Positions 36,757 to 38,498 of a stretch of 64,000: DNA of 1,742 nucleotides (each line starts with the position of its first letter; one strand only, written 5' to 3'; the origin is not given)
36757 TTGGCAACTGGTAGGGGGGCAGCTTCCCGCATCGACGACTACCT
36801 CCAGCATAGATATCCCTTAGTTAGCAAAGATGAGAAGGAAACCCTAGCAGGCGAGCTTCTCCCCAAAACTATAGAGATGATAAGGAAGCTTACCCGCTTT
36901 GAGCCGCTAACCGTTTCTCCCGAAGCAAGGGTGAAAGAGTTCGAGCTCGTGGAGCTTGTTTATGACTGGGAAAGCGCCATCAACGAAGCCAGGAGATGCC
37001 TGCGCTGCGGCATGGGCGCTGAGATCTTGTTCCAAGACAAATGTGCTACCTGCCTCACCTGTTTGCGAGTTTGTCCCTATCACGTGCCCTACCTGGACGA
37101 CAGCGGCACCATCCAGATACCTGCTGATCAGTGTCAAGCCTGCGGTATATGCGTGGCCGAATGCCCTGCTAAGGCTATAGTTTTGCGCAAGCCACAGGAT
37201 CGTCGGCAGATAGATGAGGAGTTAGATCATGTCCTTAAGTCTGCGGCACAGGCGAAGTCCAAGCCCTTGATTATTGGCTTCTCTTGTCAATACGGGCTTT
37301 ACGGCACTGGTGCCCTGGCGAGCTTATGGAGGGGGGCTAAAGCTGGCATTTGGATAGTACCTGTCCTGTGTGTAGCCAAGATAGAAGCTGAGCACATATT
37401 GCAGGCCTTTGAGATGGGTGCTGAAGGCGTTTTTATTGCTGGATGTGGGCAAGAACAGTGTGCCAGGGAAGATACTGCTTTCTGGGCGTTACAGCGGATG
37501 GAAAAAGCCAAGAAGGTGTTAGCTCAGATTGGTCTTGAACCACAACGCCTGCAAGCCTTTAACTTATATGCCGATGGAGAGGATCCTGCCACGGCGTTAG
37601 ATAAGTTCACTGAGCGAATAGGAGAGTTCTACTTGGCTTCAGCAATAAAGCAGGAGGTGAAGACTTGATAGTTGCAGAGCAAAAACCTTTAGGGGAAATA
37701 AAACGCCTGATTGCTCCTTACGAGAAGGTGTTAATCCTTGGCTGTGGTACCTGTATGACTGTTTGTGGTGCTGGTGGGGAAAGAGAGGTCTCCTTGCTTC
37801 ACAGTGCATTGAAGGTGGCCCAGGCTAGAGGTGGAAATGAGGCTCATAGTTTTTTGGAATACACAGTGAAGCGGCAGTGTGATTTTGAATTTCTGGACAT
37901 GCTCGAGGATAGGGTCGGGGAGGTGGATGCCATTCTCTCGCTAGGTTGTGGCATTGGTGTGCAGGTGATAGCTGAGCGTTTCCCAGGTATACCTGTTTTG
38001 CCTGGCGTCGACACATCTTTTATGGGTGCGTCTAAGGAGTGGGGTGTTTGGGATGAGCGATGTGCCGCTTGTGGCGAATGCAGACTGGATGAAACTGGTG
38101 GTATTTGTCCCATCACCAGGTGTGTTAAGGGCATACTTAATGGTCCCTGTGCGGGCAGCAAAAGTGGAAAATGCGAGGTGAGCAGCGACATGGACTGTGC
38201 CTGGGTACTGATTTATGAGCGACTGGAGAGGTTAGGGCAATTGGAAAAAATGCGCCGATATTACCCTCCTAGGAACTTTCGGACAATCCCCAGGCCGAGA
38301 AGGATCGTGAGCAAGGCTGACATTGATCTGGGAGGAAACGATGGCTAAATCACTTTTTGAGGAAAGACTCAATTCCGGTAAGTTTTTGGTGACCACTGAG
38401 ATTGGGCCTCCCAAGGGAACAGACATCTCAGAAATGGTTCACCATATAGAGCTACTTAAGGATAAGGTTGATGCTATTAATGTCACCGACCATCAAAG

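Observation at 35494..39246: Minimal MTHFR electron-input module: one GltD-like/2x[4Fe-4S]/MvhD polypeptide + MetV + MetF, without HdrABC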

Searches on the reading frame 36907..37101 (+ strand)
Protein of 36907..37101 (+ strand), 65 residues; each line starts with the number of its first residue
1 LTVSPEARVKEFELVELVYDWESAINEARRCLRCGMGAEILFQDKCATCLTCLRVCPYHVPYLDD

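Call 82: search_solved_structures(query=window:36907-37101:+, max_evalue=10, show_alignments=5)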
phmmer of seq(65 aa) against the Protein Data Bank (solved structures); distinct sequences matched with E-value up to 10: 81 (the best 60 are shown).
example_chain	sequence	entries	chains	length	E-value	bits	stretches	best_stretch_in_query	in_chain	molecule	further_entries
5jca_L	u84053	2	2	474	0.00014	25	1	7-36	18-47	NADH-dependent Ferredoxin:NADP Oxidoreductase (NfnI) subunit alpha | NADH-dependent Ferredoxin:NADP Oxidoreductase subunit alpha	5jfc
5vj7_A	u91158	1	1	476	0.00054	23.1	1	7-36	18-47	Oxidoreductase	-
4ylf_B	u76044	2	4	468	0.0013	21.9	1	4-35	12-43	Dihydropyrimidine dehydrogenase subunit A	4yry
6hum_I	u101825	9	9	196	0.02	18.1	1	43-64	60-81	NAD(P)H-quinone oxidoreductase subunit I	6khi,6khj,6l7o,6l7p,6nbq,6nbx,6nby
7eu3_I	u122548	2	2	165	0.027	17.7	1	42-64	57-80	NAD(P)H-quinone oxidoreductase subunit I, chloroplastic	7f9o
9n5u_A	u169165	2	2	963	0.042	17.1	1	3-36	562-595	NfnA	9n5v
7wfg_I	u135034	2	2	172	0.049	16.9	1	42-64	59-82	NAD(P)H-quinone oxidoreductase subunit I, chloroplastic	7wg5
9grx_I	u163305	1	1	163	0.054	16.8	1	42-64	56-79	NAD(P)H-quinone oxidoreductase subunit I, chloroplastic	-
6cfw_N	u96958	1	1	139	0.081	16.2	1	41-60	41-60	NADH-plastoquinone oxidoreductase subunit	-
7bkb_L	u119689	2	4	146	0.088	16.1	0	43-63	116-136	Formylmethanofuran dehydrogenase, subunit G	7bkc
4ydd_B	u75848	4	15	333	0.1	15.9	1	36-63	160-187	DMSO reductase family type II enzyme, iron-sulfur subunit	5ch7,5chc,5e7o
1clf_A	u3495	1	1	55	0.13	15.5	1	38-62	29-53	FERREDOXIN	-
8rja_F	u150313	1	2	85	0.14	15.5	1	27-62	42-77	NAD(P)H-quinone oxidoreductase subunit I, chloroplastic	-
9sfi_U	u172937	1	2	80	0.17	15.2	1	25-59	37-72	4Fe-4S binding protein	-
6x6u_B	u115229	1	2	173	0.18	15.1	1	37-63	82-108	Oxidoreductase, Fe-S subunit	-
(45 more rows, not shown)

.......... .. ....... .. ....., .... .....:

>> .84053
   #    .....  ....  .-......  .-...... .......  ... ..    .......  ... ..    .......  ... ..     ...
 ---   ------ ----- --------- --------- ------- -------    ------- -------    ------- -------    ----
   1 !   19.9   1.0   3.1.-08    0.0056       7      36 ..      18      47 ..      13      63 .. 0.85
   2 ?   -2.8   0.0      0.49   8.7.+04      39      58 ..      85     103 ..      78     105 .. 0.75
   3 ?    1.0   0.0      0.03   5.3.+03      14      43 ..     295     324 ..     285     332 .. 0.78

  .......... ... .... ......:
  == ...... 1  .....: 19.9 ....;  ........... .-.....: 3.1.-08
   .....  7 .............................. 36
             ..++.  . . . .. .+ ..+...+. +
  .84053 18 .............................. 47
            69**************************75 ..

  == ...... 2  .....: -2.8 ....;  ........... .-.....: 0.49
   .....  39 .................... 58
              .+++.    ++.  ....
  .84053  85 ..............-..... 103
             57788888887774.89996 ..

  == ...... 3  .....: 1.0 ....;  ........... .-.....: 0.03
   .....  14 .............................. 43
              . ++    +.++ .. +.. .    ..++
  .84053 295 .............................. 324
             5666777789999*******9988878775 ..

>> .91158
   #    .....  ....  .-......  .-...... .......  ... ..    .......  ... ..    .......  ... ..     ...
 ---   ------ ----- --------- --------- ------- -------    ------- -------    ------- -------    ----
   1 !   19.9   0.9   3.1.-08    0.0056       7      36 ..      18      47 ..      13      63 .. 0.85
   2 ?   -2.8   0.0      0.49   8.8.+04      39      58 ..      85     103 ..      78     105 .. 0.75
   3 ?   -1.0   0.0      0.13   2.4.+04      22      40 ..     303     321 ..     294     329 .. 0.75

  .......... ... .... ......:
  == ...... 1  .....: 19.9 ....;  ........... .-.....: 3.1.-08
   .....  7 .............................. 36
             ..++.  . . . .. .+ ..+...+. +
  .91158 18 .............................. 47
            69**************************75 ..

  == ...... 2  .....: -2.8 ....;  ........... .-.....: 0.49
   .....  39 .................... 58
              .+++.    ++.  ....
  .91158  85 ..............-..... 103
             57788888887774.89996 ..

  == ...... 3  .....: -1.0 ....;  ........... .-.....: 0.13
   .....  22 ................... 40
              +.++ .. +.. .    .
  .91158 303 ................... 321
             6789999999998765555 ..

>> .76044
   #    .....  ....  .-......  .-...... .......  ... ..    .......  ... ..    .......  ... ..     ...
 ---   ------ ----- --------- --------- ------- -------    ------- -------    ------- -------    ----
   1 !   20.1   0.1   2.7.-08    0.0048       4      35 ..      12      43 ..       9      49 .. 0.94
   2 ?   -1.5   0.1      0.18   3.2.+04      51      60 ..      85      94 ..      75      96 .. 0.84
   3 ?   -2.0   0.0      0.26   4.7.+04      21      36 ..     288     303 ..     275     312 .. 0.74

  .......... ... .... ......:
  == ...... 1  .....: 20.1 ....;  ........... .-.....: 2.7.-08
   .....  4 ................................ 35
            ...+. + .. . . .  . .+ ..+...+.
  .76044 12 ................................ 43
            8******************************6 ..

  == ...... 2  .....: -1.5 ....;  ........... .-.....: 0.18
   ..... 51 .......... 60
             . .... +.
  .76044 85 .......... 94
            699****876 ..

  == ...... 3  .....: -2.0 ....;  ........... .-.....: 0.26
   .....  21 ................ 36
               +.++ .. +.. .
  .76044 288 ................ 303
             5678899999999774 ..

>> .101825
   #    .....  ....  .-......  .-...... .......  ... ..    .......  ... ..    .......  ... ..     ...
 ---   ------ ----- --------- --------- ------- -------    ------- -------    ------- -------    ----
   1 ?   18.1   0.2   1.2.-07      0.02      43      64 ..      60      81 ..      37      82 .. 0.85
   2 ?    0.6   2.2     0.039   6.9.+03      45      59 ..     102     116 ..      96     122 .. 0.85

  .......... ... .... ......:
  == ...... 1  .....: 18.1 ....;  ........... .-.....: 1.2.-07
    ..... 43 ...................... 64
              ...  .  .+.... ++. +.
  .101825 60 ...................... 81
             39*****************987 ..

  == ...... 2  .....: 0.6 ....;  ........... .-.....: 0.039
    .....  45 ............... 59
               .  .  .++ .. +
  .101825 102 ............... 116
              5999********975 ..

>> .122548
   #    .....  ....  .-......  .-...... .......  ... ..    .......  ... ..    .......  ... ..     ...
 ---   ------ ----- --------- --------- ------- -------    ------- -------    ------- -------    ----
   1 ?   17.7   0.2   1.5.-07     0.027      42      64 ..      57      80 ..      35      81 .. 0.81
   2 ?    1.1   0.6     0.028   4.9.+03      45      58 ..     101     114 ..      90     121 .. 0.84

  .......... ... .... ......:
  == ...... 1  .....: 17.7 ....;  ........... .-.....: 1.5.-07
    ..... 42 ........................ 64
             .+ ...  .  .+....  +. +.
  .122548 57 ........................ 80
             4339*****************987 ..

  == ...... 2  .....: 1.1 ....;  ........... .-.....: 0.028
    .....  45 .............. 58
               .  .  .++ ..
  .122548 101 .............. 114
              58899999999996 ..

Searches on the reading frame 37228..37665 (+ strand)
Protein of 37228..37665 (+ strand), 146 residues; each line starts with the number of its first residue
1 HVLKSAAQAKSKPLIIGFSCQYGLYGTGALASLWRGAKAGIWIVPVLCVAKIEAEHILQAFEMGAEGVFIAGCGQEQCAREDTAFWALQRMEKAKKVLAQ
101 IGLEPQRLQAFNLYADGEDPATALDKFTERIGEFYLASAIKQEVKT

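Call 45: search_solved_structures(query=window:37228-37665:+, max_evalue=0.01, show_alignments=4)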
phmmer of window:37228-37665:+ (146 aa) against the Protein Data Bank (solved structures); distinct sequences matched with E-value up to 0.01: 6.
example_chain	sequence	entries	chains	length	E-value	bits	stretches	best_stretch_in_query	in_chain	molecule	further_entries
9sfi_K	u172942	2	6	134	4.1e-14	56.1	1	11-131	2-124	F420-non-reducing hydrogenase subunit delta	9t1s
5odc_D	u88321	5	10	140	2.4e-13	53.6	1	12-128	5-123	Methyl-viologen reducing hydrogenase subunit D | Methyl-viologen reducing hydrogenase, subunit D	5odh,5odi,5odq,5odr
8rvu_F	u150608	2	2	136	2e-11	47.4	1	12-130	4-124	Methyl viologen-reducing hydrogenase, subunit D-related protein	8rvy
8rvv_F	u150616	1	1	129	2.6e-11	47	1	12-129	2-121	Methyl viologen-reducing hydrogenase, subunit D-related protein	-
9sw2_D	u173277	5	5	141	5.8e-09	39.4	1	14-132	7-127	F420-non-reducing hydrogenase iron-sulfur subunit D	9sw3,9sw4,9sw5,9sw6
7bkb_F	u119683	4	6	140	6.1e-09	39.3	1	12-133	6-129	F420-non-reducing hydrogenase subunit D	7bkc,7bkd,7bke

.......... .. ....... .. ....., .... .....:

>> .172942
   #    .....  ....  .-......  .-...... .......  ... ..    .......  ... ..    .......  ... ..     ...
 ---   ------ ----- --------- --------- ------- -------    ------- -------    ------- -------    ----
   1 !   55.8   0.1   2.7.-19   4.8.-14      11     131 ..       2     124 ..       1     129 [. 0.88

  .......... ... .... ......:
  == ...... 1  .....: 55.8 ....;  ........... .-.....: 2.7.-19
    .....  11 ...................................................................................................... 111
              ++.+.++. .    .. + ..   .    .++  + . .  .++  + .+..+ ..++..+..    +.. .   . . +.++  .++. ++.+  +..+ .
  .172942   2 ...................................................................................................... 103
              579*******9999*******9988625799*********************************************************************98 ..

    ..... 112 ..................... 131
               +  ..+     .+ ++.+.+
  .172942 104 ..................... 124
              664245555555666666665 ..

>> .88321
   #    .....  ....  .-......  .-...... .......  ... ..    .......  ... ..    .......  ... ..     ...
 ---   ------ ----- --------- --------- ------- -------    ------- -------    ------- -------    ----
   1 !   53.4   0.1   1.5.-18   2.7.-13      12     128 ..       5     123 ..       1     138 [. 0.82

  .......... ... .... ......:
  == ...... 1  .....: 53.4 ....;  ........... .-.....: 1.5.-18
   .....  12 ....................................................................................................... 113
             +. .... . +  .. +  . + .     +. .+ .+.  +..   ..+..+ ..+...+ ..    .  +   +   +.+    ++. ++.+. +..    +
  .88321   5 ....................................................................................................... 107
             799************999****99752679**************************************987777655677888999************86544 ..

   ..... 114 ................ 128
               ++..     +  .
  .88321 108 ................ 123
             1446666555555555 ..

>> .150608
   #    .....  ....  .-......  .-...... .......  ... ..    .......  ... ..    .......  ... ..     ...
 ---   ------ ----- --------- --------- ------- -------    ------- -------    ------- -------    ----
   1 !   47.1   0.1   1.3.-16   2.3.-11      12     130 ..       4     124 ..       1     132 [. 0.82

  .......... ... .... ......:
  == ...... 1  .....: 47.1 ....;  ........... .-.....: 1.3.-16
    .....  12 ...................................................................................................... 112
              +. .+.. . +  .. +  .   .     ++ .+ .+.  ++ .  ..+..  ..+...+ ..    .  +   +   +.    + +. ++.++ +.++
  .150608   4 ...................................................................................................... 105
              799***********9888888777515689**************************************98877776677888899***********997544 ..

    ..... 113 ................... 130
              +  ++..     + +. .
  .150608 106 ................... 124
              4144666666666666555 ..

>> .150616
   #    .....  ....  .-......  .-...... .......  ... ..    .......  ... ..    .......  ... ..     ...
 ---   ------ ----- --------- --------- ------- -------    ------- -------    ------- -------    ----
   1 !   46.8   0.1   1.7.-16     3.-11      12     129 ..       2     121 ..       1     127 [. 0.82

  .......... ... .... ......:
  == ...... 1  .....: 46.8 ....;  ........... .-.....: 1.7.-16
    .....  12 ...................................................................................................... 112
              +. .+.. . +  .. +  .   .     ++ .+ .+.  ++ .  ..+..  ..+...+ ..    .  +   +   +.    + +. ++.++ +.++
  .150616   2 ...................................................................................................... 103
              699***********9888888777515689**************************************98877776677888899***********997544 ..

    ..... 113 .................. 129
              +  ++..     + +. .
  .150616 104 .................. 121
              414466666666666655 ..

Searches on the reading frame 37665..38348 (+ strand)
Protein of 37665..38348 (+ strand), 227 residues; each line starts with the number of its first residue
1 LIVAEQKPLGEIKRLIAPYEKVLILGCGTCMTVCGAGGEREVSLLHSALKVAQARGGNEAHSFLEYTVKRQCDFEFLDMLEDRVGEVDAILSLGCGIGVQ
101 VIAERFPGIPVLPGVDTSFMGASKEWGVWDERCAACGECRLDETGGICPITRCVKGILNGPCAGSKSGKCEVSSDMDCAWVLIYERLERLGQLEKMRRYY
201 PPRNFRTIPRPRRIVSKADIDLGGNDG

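Call 3: search_protein_families(library=pfam, proteins=[window:37665-38348:+], max_evalue=0.01)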
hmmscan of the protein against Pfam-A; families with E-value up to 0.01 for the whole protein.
window:37665-38348:+ (227 aa): 1 family
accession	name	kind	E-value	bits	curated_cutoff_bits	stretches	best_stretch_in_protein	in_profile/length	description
PF12225.13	DUF5981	-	5.7e-36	122.5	23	1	113-205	2-94/95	Methylene-tetrahydrofolate reductase C terminal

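Call 4: search_protein_families(library=ncbifam, proteins=[window:37665-38348:+], max_evalue=0.01)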
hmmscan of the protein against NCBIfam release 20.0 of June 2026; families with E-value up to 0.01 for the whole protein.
window:37665-38348:+ (227 aa): 0 families

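Call 25: search_solved_structures(query=window:37665-38345:+, max_evalue=0.01, show_alignments=1)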
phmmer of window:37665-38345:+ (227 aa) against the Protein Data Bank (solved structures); distinct sequences matched with E-value up to 0.01: 0.
